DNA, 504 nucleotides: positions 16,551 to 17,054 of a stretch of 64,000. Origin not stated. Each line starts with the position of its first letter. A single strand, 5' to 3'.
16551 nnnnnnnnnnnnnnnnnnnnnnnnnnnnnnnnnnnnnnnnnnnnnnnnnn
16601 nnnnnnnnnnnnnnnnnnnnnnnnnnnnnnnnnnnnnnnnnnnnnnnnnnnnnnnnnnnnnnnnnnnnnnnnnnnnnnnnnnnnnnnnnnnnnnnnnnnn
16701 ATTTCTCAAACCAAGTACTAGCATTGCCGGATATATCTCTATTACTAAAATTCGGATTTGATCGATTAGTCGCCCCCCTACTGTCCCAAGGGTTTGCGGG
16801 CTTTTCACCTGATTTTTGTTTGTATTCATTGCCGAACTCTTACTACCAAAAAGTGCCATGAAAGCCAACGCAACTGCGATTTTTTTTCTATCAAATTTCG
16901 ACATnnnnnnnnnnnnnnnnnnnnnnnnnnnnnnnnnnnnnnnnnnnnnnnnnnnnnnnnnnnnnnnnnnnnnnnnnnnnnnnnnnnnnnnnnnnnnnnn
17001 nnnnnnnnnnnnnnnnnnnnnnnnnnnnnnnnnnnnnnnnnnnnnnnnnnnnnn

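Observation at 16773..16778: C6/G6 homopolymer sits at the frame break of a family gene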

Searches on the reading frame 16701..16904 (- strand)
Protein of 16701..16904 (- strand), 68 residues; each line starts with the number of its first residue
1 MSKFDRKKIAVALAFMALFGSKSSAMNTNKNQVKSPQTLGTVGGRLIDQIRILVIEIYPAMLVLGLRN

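Call 84: find_homologous_proteins(query=window:16701-16904:-, max_evalue=0.01)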
Query window:16701-16904:- (68 aa): 6 proteins with E <= 0.01 among 7 candidates.
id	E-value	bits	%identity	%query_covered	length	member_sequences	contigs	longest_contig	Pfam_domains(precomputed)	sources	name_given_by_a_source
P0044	6.9e-35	134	100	100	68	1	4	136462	-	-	-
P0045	1.6e-16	77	91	65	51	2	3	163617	-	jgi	-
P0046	3.8e-11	60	77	69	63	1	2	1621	-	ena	-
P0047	1.5e-10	58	74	69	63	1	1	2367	-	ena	-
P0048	2.7e-10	57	74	69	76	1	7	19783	-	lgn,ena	-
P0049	1.2e-8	52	75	65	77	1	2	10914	-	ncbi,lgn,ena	-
